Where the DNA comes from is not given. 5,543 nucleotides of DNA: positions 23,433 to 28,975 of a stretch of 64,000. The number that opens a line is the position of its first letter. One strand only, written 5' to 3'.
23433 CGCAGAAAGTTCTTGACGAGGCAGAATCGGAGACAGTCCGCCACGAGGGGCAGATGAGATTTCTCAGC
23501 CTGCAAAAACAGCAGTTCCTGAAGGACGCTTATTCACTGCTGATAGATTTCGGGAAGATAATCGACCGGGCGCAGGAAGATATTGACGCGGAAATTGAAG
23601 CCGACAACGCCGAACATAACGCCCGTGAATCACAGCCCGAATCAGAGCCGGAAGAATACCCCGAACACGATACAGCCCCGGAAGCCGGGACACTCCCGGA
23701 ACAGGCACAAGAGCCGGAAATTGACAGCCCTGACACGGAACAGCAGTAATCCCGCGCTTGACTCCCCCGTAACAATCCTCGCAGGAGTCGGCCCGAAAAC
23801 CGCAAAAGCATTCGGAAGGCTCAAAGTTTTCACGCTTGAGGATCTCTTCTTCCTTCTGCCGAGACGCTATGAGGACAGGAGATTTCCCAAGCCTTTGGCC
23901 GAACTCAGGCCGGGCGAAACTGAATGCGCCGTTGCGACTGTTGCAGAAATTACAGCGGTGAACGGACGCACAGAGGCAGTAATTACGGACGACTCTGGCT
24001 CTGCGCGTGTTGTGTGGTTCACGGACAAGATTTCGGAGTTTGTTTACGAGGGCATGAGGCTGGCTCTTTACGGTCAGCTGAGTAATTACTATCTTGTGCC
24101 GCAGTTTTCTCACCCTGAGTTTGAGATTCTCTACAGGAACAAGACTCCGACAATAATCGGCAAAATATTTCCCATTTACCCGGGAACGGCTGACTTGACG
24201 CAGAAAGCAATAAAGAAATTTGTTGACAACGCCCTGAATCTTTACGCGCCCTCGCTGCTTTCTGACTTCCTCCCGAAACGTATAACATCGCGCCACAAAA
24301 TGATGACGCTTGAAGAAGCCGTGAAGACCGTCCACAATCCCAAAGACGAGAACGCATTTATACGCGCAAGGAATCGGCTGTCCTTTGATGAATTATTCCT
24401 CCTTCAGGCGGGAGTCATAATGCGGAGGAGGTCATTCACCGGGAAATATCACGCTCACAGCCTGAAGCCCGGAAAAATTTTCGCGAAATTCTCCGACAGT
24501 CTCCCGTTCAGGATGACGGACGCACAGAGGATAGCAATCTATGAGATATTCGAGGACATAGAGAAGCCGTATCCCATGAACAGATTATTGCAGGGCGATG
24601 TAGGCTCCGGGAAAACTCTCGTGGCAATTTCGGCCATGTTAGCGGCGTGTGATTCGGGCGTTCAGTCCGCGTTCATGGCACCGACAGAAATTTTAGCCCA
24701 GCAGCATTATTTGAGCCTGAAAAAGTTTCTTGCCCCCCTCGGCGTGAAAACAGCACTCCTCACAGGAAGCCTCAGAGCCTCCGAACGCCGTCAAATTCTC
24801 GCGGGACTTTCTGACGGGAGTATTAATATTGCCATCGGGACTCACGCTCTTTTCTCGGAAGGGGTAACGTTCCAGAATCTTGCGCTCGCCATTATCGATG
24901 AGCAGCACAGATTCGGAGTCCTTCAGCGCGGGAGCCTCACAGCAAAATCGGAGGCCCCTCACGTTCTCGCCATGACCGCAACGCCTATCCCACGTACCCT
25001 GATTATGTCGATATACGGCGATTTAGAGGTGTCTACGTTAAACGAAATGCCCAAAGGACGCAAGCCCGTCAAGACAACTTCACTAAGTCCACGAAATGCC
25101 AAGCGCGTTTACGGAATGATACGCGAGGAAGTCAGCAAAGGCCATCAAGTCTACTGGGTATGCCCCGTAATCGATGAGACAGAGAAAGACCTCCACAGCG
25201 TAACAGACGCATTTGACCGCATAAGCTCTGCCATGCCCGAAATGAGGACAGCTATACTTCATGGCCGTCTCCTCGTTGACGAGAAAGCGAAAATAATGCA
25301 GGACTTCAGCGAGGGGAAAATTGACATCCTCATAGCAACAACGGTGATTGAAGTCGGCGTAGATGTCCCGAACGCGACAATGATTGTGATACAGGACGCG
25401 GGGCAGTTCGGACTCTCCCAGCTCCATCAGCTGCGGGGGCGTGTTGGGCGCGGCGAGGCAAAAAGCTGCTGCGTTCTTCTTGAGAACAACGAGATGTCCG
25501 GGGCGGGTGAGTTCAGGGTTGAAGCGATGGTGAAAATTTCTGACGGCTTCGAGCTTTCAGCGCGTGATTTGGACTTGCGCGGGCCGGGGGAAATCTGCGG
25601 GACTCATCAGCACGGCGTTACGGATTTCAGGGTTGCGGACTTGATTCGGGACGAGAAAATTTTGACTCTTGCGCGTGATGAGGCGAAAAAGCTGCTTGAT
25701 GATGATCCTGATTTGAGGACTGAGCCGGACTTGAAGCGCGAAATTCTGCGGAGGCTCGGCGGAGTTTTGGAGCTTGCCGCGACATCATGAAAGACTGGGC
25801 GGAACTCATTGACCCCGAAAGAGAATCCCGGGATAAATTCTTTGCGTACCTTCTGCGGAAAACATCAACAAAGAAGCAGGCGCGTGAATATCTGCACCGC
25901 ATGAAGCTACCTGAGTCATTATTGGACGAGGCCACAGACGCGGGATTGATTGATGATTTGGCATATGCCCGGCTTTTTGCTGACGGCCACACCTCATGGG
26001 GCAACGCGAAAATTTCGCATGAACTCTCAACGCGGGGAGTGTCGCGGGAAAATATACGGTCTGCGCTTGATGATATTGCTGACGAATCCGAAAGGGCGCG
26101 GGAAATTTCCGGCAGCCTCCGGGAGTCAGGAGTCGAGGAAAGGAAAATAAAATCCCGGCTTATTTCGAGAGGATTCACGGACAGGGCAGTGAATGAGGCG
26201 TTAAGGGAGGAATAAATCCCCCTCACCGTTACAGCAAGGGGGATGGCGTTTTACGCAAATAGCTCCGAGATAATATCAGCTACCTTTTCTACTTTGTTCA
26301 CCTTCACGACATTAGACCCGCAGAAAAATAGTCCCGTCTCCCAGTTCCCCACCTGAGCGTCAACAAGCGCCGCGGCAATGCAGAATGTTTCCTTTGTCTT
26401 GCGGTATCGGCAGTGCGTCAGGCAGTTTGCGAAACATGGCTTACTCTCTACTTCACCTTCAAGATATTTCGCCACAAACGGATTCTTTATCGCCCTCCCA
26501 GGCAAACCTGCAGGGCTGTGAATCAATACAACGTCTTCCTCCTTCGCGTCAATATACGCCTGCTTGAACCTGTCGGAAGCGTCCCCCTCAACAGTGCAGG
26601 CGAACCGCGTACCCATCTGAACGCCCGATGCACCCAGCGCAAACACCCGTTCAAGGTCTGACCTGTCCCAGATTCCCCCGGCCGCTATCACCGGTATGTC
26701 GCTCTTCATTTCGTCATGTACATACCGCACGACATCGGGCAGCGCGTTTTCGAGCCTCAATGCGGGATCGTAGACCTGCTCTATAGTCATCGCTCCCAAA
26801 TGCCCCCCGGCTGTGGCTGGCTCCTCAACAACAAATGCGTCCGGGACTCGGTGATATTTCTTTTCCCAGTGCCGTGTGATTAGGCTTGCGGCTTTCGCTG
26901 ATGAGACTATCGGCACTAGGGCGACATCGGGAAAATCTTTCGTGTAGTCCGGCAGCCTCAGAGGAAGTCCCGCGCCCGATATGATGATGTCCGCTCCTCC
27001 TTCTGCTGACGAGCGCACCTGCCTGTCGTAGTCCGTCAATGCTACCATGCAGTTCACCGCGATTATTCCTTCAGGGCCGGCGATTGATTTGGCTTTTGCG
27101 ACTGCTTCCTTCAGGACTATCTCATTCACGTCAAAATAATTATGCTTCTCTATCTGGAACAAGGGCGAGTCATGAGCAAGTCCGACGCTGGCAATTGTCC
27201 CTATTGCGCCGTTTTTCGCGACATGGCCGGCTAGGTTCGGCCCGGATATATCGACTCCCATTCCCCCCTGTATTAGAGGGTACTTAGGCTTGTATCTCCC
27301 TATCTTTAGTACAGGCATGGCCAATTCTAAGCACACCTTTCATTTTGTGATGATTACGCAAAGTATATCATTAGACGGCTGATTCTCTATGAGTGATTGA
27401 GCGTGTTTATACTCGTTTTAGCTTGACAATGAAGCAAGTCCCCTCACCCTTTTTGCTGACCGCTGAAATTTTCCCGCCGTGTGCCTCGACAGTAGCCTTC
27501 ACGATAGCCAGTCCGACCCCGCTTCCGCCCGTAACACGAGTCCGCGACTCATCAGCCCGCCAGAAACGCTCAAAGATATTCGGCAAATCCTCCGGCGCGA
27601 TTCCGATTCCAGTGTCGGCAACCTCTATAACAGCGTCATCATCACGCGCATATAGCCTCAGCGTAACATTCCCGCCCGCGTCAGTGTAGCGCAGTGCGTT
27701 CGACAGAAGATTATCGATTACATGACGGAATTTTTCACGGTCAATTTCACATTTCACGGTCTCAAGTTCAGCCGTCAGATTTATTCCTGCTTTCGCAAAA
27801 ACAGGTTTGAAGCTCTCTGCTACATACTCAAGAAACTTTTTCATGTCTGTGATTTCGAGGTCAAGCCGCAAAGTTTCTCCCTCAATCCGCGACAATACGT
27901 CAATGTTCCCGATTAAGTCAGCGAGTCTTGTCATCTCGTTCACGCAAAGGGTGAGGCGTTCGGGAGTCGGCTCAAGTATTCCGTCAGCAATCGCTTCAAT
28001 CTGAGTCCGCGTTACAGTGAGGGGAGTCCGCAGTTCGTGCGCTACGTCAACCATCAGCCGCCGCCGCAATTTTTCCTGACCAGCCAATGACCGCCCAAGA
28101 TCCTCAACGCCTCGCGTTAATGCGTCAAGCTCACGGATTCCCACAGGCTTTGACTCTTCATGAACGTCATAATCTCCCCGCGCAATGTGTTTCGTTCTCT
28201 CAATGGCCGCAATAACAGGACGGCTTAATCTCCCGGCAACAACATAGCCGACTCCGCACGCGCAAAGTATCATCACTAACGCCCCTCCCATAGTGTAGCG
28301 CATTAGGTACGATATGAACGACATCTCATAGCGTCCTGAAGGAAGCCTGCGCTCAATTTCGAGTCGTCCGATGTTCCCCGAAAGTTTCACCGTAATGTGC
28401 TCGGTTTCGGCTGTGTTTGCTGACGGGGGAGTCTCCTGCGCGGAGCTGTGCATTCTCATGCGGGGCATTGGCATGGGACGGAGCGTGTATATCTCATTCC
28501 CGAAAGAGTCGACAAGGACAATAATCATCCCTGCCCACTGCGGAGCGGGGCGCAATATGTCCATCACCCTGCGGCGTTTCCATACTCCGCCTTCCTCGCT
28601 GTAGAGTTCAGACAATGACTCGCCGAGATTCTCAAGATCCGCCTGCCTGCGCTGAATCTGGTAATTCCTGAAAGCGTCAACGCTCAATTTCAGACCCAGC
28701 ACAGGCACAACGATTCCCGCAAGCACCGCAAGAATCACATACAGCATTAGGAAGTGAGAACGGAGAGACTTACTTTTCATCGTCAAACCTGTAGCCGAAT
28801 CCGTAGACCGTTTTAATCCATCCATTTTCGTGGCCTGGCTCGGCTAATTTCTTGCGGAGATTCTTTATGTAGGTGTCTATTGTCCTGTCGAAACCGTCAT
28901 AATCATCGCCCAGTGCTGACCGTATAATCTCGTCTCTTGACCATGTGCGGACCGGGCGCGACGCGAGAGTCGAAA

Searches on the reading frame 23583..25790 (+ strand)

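Call 22: search_protein_families(library=pfam, proteins=[window:23583-25790:+], max_evalue=0.001)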
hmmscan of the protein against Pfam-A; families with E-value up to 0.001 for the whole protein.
window:23583-25790:+ (735 aa): 6 families
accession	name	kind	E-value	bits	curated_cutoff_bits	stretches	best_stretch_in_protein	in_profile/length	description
PF00271.37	Helicase_C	-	7.7e-25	87.7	23.5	1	513-623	10-108/110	Helicase conserved C-terminal domain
PF00270.35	DEAD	-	2.4e-22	79.9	26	1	313-472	2-163/167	DEAD/DEAH box helicase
PF19833.4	RecG_dom3_C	-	1.2e-15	57.7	26.8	1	653-713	2-63/87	ATP-dependent DNA helicase RecG, domain 3, C-terminal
PF17191.10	RecG_wedge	-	3.9e-15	56.3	23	1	66-218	5-159/162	RecG wedge domain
PF04851.21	ResIII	-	1.4e-10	41.7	22.5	1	310-468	3-162/164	Type III restriction enzyme, res subunit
PF22590.2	Cas3-like_C_2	-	6.7e-05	23.6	27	1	520-624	2-104/106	CRISPR-associated nuclease/helicase Cas3, C-terminal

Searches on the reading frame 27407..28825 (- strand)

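Call 22: search_protein_families(library=pfam, proteins=[window:27407-28825:-], max_evalue=0.001)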
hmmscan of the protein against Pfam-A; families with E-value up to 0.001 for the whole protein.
window:27407-28825:- (472 aa): 3 families
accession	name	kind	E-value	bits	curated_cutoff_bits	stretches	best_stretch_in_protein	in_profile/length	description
PF02518.31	HATPase_c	-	5.6e-32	110.9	26.4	1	362-470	2-108/111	Histidine kinase-, DNA gyrase B-, and HSP90-like ATPase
PF00512.31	HisKA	-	2.7e-09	37.4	26.9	1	254-316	2-65/66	His Kinase A (phospho-acceptor) domain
PF00672.30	HAMP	-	0.00016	22.3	25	0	196-247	2-51/53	HAMP domain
